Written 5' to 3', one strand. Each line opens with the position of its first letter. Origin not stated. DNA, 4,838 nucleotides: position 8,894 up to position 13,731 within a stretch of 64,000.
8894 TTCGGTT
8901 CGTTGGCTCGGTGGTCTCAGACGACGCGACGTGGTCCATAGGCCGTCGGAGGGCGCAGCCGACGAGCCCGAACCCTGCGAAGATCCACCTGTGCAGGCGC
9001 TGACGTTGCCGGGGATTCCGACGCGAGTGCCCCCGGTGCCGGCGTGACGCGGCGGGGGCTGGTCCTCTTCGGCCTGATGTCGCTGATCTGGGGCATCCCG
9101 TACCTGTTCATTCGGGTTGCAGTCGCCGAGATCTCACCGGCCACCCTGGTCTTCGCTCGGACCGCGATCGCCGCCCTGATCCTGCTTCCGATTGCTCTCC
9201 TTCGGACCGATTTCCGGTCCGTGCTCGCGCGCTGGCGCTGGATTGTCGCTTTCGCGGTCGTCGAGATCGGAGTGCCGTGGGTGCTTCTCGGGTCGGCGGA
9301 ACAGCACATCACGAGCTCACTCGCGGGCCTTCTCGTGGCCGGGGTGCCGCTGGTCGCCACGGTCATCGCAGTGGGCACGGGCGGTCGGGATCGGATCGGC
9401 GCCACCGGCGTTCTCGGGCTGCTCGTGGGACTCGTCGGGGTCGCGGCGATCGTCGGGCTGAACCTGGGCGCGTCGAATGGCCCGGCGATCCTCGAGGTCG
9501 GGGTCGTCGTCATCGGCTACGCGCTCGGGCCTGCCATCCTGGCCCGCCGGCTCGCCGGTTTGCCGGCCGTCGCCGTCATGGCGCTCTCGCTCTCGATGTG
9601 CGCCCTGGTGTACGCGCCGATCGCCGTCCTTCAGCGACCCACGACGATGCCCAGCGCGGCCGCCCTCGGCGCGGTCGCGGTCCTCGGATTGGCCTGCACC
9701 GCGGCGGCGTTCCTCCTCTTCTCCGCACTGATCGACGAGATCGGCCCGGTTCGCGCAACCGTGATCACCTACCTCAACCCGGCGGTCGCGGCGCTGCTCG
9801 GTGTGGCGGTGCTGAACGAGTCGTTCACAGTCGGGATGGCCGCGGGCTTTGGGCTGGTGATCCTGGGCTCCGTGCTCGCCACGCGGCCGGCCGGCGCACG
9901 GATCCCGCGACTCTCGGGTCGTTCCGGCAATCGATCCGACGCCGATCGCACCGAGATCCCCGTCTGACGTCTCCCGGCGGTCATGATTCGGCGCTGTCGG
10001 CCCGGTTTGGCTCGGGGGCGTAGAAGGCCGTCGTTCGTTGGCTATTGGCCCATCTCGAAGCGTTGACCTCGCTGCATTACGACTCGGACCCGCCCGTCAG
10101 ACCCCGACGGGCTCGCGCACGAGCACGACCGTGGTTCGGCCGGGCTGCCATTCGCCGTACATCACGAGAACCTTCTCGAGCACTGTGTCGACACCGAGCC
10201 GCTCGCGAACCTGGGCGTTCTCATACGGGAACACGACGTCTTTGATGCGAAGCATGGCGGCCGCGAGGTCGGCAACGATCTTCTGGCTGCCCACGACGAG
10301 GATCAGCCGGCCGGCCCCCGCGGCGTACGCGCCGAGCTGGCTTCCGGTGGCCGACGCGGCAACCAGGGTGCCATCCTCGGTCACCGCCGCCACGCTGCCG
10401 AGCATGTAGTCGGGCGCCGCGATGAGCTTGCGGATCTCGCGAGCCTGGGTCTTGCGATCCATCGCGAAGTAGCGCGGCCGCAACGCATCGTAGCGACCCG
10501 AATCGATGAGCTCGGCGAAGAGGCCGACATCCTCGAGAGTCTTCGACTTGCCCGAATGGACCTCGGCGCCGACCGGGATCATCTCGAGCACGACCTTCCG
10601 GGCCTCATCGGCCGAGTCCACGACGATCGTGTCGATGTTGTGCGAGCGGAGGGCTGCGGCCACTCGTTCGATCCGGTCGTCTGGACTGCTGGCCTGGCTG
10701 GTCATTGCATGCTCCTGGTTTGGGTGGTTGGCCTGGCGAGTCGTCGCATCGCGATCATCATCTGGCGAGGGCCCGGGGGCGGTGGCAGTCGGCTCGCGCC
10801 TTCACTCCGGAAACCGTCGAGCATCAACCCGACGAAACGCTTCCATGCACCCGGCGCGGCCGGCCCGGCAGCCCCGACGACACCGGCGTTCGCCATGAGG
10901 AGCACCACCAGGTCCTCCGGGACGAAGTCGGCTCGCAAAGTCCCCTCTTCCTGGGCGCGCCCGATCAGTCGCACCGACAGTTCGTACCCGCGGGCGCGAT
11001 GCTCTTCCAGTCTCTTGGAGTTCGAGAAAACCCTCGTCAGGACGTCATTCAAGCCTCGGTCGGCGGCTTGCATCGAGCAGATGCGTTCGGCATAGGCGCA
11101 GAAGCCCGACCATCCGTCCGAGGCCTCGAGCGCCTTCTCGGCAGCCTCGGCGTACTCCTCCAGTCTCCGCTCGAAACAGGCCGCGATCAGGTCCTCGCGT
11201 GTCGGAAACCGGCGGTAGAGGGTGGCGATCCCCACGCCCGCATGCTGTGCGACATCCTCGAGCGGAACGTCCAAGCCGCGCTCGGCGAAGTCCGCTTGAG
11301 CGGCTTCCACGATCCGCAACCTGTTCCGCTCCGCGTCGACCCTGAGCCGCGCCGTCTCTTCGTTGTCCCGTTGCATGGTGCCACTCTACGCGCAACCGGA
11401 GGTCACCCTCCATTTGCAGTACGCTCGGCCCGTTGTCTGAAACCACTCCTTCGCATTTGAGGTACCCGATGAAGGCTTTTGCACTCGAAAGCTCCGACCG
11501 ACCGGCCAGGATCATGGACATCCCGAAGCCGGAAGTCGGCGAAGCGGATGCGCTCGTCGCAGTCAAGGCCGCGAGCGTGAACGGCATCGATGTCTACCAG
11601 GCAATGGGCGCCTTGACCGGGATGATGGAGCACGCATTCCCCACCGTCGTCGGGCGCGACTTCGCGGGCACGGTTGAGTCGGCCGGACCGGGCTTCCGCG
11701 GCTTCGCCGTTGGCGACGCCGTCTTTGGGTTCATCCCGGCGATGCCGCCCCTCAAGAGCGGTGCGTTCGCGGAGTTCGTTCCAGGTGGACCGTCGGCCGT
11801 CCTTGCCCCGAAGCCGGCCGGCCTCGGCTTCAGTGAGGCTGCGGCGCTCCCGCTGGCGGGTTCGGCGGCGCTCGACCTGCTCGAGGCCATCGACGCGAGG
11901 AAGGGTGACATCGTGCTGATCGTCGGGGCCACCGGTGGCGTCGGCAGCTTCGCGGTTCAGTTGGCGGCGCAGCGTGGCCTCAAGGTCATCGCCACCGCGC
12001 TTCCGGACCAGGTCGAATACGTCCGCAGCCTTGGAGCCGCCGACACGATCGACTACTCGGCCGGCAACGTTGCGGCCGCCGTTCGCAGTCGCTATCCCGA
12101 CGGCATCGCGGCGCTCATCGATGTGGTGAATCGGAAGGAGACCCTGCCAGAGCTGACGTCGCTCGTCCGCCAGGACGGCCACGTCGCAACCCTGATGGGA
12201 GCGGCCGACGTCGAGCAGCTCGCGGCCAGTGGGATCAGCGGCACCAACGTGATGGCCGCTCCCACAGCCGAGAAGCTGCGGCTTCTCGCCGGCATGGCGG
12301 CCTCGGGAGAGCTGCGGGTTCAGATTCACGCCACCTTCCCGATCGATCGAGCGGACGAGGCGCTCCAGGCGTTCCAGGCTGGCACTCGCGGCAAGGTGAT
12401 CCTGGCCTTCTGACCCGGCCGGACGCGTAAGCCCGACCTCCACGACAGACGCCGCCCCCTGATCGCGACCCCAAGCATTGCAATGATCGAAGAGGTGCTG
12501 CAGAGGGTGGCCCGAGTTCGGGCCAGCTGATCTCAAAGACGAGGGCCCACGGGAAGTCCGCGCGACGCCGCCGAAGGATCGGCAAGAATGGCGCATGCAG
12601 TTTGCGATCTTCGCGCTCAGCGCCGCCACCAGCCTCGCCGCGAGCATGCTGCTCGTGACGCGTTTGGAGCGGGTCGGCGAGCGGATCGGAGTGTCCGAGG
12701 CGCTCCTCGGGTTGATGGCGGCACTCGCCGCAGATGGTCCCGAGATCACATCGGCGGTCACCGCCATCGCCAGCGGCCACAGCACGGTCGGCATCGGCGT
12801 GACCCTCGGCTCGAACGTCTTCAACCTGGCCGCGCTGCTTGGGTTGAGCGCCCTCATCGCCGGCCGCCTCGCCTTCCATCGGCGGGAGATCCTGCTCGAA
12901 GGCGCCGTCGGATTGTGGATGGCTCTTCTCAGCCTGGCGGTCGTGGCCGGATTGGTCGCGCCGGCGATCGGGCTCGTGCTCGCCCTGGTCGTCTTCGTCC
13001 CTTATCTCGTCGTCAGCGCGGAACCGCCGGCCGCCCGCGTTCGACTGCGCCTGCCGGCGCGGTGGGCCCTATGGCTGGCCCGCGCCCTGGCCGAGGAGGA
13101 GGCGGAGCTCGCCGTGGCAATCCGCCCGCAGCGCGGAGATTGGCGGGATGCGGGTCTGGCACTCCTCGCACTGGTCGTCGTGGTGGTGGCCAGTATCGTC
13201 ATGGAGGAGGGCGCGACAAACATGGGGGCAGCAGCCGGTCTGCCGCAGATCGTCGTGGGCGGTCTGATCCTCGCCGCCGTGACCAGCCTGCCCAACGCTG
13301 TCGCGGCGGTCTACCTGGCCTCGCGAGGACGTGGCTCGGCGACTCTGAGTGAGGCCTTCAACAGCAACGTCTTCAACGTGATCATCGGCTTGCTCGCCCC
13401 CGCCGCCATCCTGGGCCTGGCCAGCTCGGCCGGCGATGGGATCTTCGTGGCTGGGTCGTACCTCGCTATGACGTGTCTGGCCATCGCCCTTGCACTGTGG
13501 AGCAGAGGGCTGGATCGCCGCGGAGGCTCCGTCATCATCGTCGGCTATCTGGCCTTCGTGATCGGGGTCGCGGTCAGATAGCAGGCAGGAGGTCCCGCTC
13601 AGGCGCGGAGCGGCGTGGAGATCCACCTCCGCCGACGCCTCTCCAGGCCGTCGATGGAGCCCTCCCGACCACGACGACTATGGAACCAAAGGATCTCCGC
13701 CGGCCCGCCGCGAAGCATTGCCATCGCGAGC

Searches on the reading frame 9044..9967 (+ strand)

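Call 70: search_protein_families(library=pfam, proteins=[window:9044-9967:+], max_evalue=0.00001)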
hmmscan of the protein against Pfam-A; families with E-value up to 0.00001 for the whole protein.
window:9044-9967:+ (307 aa): 1 family
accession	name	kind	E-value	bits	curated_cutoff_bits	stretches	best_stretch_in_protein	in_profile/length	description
PF00892.27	EamA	-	1.7e-31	109.7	28.2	2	4-137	2-134/135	EamA-like transporter family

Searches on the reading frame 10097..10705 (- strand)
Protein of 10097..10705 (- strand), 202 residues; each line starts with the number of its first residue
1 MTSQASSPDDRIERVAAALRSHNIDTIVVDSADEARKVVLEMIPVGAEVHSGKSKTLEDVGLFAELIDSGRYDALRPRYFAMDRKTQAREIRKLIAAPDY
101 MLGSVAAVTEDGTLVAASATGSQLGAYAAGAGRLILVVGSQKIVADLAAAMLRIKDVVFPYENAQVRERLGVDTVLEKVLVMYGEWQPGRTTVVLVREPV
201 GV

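Call 70: search_protein_families(library=pfam, proteins=[window:10097-10705:-], max_evalue=0.00001)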
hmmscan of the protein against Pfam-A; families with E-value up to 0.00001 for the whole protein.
window:10097-10705:- (202 aa): 1 family
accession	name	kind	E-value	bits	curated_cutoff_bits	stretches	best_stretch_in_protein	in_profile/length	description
PF02589.21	LUD_dom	-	3.1e-21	76.4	22.6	1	12-163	1-148/189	LUD domain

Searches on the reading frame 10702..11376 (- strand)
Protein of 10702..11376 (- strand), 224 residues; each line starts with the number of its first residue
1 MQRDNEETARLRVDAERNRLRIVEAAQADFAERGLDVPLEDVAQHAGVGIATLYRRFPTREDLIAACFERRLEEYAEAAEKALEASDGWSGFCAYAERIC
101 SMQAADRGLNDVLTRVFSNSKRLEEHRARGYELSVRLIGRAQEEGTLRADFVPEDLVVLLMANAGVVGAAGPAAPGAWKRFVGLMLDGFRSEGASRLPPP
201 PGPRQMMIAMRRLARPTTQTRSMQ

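Call 70: search_protein_families(library=pfam, proteins=[window:10702-11376:-], max_evalue=0.00001)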
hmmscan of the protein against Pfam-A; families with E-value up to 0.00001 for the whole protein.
window:10702-11376:- (224 aa): 2 families
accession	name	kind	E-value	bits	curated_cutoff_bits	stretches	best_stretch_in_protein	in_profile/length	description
PF00440.29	TetR_N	-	5.3e-12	45.8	24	1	22-67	1-47/47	Bacterial regulatory proteins, tetR family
PF21597.2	TetR_C_43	-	1.7e-10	41.4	27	1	92-190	6-104/105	Transcriptional regulator SbtR-like, C-terminal domain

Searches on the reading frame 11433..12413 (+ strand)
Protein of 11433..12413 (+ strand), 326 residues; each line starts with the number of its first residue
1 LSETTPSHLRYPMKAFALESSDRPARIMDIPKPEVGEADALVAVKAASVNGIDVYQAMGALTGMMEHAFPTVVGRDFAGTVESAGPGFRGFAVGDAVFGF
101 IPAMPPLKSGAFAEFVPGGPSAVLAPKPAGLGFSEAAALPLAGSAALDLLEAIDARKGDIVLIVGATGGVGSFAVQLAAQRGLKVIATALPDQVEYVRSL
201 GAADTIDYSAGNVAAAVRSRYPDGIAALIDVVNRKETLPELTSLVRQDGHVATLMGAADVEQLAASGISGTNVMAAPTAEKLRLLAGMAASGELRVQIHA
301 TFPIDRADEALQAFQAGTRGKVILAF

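Call 70: search_protein_families(library=pfam, proteins=[window:11433-12413:+], max_evalue=0.00001)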
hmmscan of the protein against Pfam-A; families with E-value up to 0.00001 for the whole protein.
window:11433-12413:+ (326 aa): 3 families
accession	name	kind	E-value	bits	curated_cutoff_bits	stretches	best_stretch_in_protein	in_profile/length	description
PF00107.32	ADH_zinc_N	-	3.6e-13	50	31.8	1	169-254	1-88/129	Zinc-binding dehydrogenase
PF08240.17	ADH_N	-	2.3e-12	47.5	23.5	1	37-98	2-61/104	Alcohol dehydrogenase GroES-like domain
PF13602.12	ADH_zinc_N_2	-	8.1e-12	46.7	27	1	200-324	1-134/134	Zinc-binding dehydrogenase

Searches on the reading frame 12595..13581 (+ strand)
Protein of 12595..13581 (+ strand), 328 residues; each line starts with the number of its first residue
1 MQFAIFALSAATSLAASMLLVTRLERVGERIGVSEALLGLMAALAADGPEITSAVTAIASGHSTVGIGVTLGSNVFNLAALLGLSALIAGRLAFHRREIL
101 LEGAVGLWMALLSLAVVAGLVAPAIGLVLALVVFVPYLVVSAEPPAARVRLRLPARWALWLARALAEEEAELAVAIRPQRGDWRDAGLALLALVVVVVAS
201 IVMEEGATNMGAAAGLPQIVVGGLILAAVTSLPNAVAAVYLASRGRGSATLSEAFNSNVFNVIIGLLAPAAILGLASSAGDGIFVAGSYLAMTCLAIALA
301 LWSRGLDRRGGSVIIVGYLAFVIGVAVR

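Call 71: search_protein_families(library=pfam, proteins=[window:12595-13581:+], max_evalue=0.00001)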
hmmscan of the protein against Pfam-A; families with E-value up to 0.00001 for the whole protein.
window:12595-13581:+ (328 aa): 1 family
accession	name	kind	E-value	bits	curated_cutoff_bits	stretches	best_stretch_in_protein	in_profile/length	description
PF01699.29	Na_Ca_ex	-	5e-25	88.7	24.9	2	3-140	3-145/151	Sodium/calcium exchanger protein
